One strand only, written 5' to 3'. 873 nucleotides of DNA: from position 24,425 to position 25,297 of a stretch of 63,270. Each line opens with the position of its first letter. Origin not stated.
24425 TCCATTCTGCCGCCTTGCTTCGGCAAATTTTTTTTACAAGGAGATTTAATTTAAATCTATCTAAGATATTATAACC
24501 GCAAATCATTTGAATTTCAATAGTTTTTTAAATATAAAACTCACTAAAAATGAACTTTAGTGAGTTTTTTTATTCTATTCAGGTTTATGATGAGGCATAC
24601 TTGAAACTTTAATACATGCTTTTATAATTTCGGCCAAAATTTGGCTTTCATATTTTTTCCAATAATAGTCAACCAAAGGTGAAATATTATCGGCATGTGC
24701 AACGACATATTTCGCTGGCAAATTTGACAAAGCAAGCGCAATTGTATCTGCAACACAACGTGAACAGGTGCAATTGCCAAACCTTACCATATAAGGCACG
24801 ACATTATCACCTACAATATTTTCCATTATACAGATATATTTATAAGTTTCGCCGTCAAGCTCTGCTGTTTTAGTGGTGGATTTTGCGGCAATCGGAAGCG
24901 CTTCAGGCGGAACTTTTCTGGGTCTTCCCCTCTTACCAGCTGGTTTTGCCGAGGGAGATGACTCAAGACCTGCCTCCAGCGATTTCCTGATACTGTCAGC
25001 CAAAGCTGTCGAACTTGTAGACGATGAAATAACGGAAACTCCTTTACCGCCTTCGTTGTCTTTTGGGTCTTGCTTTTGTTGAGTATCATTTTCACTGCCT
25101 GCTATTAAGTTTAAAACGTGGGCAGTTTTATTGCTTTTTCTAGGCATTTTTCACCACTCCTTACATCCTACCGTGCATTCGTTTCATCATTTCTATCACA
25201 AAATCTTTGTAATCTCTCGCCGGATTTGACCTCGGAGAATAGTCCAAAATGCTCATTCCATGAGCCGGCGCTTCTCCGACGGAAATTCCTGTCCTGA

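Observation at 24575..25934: An orphan ParA ATPase plus an AT-hook/ComFB protein form the last two genes of the fla/che operon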

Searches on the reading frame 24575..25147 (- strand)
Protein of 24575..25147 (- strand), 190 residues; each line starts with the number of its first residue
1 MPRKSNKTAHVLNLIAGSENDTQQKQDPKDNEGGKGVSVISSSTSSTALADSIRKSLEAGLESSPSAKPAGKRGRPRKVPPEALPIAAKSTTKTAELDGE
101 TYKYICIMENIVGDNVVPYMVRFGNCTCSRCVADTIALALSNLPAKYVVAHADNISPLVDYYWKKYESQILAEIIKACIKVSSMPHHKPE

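Call 3: search_protein_families(library=pfam, proteins=[window:24575-25147:-], max_evalue=0.01)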
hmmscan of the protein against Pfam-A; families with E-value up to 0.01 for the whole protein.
window:24575-25147:- (190 aa): 1 family
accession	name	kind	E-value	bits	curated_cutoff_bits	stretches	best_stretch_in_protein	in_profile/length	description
PF10719.14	ComFB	-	9.5e-13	48.5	25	1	107-185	3-83/83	Late competence development protein ComFB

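Call 7: find_homologous_proteins(query=window:24575-25147:-)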
Query window:24575-25147:- (190 aa): 130 proteins with E <= 0.001 among 321 candidates; the best 120 are listed.
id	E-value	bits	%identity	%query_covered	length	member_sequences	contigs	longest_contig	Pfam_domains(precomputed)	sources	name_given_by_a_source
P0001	1.2e-120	418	100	100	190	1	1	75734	PF10719.15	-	-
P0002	1.6e-61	225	59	99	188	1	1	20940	PF10719.15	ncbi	-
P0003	1.2e-30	125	58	47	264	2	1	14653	PF10719.15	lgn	-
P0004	1.2e-29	122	58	45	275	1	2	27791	PF10719.15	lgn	-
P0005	2.7e-29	121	58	45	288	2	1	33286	PF10719.15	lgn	-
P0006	3.9e-27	113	59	46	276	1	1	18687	PF10719.15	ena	-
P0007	7.5e-27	113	59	46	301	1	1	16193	PF10719.15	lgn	-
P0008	3.1e-25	107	55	46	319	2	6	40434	PF10719.15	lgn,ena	-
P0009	1.6e-24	105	46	48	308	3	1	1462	PF10719.15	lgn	-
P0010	5.3e-24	103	47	46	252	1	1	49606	PF10719.15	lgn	-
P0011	9.0e-24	102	51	46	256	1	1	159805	PF10719.15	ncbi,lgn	-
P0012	2.9e-23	101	46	47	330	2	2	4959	PF10719.15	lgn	-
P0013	8.8e-23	99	41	45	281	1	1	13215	PF10719.15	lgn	-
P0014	1.6e-22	98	29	99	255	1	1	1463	PF10719.15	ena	-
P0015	1.7e-22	98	41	55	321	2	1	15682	PF10719.15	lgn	-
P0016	2.2e-22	98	35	76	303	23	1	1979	PF10719.15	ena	-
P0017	2.3e-22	98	44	53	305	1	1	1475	PF10719.15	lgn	-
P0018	3.1e-22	98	37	68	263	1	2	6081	PF10719.15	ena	-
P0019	1.4e-21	95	42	51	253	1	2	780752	PF10719.15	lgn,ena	-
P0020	1.5e-21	95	29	98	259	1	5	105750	PF10719.15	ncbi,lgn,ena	-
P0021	1.5e-21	95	41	46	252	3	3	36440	PF10719.15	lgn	-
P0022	1.6e-21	95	42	51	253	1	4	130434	PF10719.15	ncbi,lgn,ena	-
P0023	1.6e-21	95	32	85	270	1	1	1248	PF10719.15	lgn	-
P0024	1.6e-21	95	46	54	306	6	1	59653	PF10719.15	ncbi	-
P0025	1.8e-21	95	44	45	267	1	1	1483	PF10719.15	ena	-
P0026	2.0e-21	95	33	98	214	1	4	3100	PF10719.15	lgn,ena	-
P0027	2.0e-21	95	33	97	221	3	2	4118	PF10719.15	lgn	-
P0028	2.7e-21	94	31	98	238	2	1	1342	PF10719.15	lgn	-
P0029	2.8e-21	94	43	51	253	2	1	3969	PF10719.15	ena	-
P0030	2.9e-21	94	46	47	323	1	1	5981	PF10719.15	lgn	-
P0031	4.3e-21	94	47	46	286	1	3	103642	PF10719.15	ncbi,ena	-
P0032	1.9e-20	92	49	45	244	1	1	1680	PF10719.15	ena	-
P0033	3.3e-20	91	45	46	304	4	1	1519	PF10719.15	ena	-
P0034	3.3e-20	91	30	97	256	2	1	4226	PF10719.15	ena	-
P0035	3.9e-20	91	42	45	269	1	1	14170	PF10719.15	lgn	-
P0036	4.9e-20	90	29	99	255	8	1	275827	PF10719.15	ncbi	-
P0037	5.1e-20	90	27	99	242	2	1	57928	PF10719.15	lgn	-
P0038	5.6e-20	90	30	99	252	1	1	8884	PF10719.15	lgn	-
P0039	7.1e-20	90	36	85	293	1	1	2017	PF10719.15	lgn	-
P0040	9.0e-20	89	28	98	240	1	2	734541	PF10719.15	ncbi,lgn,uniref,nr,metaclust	ncbi:late competence development protein ComFB [Anaerotignum neopropionicum]|uniref:Late competence 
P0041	9.6e-20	89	42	54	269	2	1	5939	PF10719.15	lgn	-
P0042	1.1e-19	89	49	45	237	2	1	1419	PF10719.15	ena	-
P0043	1.1e-19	89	30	98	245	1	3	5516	PF10719.15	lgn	-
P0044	1.2e-19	89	43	58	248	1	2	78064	PF10719.15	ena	-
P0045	1.3e-19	89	32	98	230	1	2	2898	PF10719.15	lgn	-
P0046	3.9e-19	87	28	98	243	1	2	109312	PF10719.15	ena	-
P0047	5.3e-19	87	45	45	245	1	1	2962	PF10719.15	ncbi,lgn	-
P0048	5.9e-19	87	32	98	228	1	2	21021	PF10719.15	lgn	-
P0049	6.6e-19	87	32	98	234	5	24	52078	PF10719.15,PF05887.17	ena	-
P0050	7.0e-19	87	40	56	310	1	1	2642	PF10719.15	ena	-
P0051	7.9e-19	86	45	45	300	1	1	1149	PF10719.15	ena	-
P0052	8.5e-19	86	42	45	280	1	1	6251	PF10719.15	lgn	-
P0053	9.9e-19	86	48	45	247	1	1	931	PF10719.15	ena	-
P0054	1.7e-18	85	27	98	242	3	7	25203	PF10719.15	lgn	-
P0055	1.7e-18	85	44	48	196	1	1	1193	PF10719.15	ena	-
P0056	1.8e-18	85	40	56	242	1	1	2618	PF10719.15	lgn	-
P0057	1.9e-18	85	48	45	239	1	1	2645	PF10719.15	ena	-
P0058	4.6e-18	84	42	45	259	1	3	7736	PF10719.15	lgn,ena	-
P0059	4.7e-18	84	45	45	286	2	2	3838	PF10719.15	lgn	-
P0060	7.2e-18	83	45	45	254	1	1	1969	PF10719.15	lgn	-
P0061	7.3e-18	83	42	57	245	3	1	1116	PF10719.15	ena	-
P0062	8.0e-18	83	44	45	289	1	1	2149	PF10719.15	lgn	-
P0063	8.1e-18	83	42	45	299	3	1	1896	PF10719.15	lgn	-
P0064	1.2e-17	83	27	98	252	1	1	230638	PF10719.15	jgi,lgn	-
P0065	1.2e-17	83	42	45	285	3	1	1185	PF10719.15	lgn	-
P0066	1.4e-17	82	44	46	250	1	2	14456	PF10719.15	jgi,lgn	jgi:hypothetical protein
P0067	2.0e-17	82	43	46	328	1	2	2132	PF10719.15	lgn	-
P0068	2.2e-17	82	38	56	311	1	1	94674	PF10719.15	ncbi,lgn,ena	-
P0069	2.3e-17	82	33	98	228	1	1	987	PF10719.15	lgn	-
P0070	2.5e-17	82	43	46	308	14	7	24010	PF10719.15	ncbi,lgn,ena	-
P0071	3.0e-17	81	43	46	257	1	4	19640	PF10719.15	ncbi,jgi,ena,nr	ncbi:MAG: hypothetical protein E7425_13180 [Ruminococcaceae bacterium]|jgi:chemotaxis protein histid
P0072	3.6e-17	81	45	44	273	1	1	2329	PF10719.15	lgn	-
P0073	3.6e-17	81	43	46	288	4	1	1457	PF10719.15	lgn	-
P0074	3.9e-17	81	26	98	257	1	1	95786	PF10719.15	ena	-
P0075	4.0e-17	81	32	95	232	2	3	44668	PF10719.15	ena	-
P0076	4.6e-17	81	43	45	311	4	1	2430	PF10719.15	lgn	-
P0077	5.4e-17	80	43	57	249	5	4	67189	PF10719.15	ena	-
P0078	6.2e-17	80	35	97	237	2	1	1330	PF10719.15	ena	-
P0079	7.0e-17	80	43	57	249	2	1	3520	PF10719.15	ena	-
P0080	7.8e-17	80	40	66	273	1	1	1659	PF10719.15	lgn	-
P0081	8.7e-17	80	31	97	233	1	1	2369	PF10719.15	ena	-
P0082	9.7e-17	80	43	45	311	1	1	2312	PF10719.15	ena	-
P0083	9.9e-17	80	44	46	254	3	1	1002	PF10719.15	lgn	-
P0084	1.3e-16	79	43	45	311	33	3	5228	PF10719.15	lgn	-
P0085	1.5e-16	79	43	45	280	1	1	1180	PF10719.15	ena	-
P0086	1.5e-16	79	29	97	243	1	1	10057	PF10719.15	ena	-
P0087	1.7e-16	79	47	45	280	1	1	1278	PF10719.15,PF05887.17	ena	-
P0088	1.9e-16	79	45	46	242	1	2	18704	PF10719.15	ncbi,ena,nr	ncbi:MAG: late competence development ComFB family protein [Oscillospiraceae bacterium]|nr:late comp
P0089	2.1e-16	78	43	45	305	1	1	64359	PF10719.15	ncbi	-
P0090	2.7e-16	78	32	98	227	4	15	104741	PF10719.15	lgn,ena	-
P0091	2.8e-16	78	33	99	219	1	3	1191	PF10719.15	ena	-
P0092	3.0e-16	78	43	48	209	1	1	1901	PF10719.15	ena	-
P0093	3.3e-16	78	32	98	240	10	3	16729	PF10719.15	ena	-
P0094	3.5e-16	78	34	97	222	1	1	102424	PF10719.15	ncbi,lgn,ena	-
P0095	3.7e-16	78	32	97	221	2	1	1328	PF10719.15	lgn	-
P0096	3.9e-16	78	34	99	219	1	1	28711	PF10719.15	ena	-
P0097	5.0e-16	77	40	57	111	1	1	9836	PF10719.15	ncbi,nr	ncbi:MAG: late competence development ComFB family protein, partial [Oscillospiraceae bacterium]|nr:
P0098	5.0e-16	77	33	97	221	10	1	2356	PF10719.15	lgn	-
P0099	5.7e-16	77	34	99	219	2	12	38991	PF10719.15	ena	-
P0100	5.8e-16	77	33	97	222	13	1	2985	PF10719.15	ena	-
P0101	6.2e-16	77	41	45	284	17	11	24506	PF10719.15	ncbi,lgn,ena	-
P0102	6.5e-16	77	32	99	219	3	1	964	PF10719.15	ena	-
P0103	6.9e-16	77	46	45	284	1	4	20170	PF10719.15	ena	-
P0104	7.9e-16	77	40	57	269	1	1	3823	PF10719.15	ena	-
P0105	9.1e-16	76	40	57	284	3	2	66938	PF10719.15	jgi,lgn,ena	-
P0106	1.0e-15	76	33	97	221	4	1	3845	PF10719.15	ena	-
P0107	1.0e-15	76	44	45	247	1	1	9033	PF10719.15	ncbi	-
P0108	1.1e-15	76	45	48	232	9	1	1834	PF10719.15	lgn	-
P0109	1.2e-15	76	44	45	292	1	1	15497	PF10719.15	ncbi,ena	-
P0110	1.5e-15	76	43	45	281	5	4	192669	PF10719.15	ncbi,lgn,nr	ncbi:MAG: late competence development ComFB family protein [Coprococcus sp.]|nr:late competence deve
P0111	2.9e-15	75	41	45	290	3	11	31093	PF10719.15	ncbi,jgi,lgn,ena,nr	ncbi:MAG: hypothetical protein HFH53_12160 [Hespellia sp.]|jgi:hypothetical protein|nr:hypothetical 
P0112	3.2e-15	75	44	45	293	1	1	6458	PF10719.15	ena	-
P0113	3.5e-15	75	46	46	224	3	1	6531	PF10719.15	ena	-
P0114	5.8e-15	74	33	97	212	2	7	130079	PF10719.15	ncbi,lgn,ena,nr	ncbi:MAG: late competence development ComFB family protein [Oscillospiraceae bacterium]|nr:late comp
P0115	6.5e-15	74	44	45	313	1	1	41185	PF10719.15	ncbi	-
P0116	6.7e-15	74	44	45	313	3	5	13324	PF10719.15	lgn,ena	-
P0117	7.1e-15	74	44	46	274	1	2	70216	PF10719.15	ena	-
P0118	7.9e-15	73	44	45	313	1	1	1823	PF10719.15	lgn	-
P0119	8.3e-15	73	44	45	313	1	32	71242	PF10719.15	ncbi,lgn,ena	-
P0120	9.3e-15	73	41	46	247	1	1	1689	PF10719.15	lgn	-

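Call 13: find_related_loci(query=A1, collection=genome_contigs, flank=10000)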
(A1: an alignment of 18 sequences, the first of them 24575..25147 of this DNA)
Query A1 (190 aa) in genome_contigs; peptide patterns used: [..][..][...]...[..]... (x = any residue, [..] = any of these).
246 stretches matched a pattern; 215 encode a relative of the query (tblastn E <= 1e-3); the best 80 are kept; 80 distinct loci.
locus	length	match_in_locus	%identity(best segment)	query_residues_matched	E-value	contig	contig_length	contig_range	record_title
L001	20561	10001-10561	59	1-188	2e-68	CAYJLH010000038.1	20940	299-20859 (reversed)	MAG TPA_asm: uncultured Oscillospiraceae bacterium isolate ERP123703_co4_52 genome assembly, contig: NODE_1244_length_20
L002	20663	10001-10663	42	1-187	6e-45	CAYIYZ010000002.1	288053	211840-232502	MAG TPA_asm: uncultured Oscillospiraceae bacterium isolate ERP123703_co1_206 genome assembly, contig: NODE_8_length_2880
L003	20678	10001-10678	34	1-188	2e-32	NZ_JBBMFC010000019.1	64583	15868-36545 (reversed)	Hominiventricola aquisgranensis strain CLA-AA-H78B CLAAAH78B_contig_19_length_64583, whole genome shotgun sequence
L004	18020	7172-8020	52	1-188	4e-30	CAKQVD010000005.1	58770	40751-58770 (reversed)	MAG: uncultured Anaerotignum sp. isolate REFINED_METABAT215_TOP10_CONTIGS_1500_ASSEMBLY_K77_MERGED__Hadza_PheChl_Fiber-H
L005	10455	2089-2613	33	1-187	4e-29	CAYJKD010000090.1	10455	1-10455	MAG TPA_asm: uncultured Lachnospiraceae bacterium isolate ERP123703_co2_2 genome assembly, contig: NODE_4606_length_1045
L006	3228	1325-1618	45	91-188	3e-28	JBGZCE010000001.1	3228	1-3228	MAG: Filifactoraceae bacterium isolate D-60_MAG_55 D-60__253, whole genome shotgun sequence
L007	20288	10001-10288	49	98-188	1e-27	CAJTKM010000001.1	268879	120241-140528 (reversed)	Lachnospiraceae bacterium isolate B68 genome assembly, contig: MGBC000260.1, whole genome shotgun sequence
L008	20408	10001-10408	40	62-188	4e-27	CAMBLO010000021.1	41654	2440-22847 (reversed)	MAG: uncultured Clostridia bacterium isolate SRR15732368_bin.3_metaWRAP_v1.3_MAG genome assembly, contig: ERZ9426318.355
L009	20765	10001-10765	30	1-188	7e-27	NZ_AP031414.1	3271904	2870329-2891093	Mediterraneibacter glycyrrhizinilyticus strain f23 chromosome, complete genome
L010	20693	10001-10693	29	1-187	7e-27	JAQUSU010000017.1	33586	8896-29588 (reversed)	MAG: Anaerotignum sp. isolate STD2_103 NODE_4559_length_33586_cov_16.819361_Sandtown_D2, whole genome shotgun sequence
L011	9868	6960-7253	43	91-188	4e-26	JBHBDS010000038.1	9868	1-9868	MAG: Filifactoraceae bacterium isolate D-51_MAG_33 D-51__27713, whole genome shotgun sequence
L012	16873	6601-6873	47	98-188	1e-26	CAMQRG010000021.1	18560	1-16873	MAG TPA_asm: uncultured Clostridia bacterium isolate SRR12270114_bin.25_metawrap_v1.3_MAG genome assembly, contig: NODE.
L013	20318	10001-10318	46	87-188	8e-26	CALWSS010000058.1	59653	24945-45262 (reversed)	MAG: uncultured Clostridia bacterium isolate E11__bin155 genome assembly, contig: E11__k127_4548292, whole genome shotgu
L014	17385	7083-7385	44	90-190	1e-25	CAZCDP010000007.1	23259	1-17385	MAG TPA_asm: uncultured Candidatus Epulonipiscium sp. isolate SRP294416_co2_200 genome assembly, contig: NODE_2042_lengt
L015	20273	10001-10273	46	97-187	2e-25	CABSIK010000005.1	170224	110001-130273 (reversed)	MAG TPA_asm: uncultured Clostridia bacterium isolate MGYG-HGUT-02623 genome assembly, contig: GUT_GENOME155703_5, whole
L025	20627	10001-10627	34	4-188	1e-23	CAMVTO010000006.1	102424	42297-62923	MAG TPA_asm: uncultured Clostridia bacterium isolate SRR8387717_bin.66_metaWRAP_v1.3_MAG genome assembly, contig: ERZ142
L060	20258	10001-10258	43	102-187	3e-21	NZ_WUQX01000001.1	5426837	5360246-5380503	Sporofaciens musculi strain WCA-9-b2 tig00000001_pilon, whole genome shotgun sequence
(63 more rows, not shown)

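Call 15: search_protein_families(library=ncbifam, proteins=[window:24575-25147:-], max_evalue=0.001)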
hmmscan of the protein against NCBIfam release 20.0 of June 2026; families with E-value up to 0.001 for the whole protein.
window:24575-25147:- (190 aa): 1 family
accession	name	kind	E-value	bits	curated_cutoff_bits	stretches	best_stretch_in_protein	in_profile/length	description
NF052654.1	CmpProtComFBBac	equivalog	4.3e-05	23.5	120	1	107-185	5-84/84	late competence protein ComFB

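Call 17: search_solved_structures(query=A1, max_evalue=1, show_alignments=3)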
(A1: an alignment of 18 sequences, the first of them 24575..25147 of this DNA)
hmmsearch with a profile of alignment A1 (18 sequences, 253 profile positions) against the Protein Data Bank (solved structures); distinct sequences matched with E-value up to 1: 2.
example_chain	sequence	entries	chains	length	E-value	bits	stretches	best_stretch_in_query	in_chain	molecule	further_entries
4wai_A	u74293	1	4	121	3.1e-06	30.8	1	167-236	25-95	ComF operon protein 2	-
8hja_A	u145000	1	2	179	0.45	13.9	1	166-213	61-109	c-di-GMP receptor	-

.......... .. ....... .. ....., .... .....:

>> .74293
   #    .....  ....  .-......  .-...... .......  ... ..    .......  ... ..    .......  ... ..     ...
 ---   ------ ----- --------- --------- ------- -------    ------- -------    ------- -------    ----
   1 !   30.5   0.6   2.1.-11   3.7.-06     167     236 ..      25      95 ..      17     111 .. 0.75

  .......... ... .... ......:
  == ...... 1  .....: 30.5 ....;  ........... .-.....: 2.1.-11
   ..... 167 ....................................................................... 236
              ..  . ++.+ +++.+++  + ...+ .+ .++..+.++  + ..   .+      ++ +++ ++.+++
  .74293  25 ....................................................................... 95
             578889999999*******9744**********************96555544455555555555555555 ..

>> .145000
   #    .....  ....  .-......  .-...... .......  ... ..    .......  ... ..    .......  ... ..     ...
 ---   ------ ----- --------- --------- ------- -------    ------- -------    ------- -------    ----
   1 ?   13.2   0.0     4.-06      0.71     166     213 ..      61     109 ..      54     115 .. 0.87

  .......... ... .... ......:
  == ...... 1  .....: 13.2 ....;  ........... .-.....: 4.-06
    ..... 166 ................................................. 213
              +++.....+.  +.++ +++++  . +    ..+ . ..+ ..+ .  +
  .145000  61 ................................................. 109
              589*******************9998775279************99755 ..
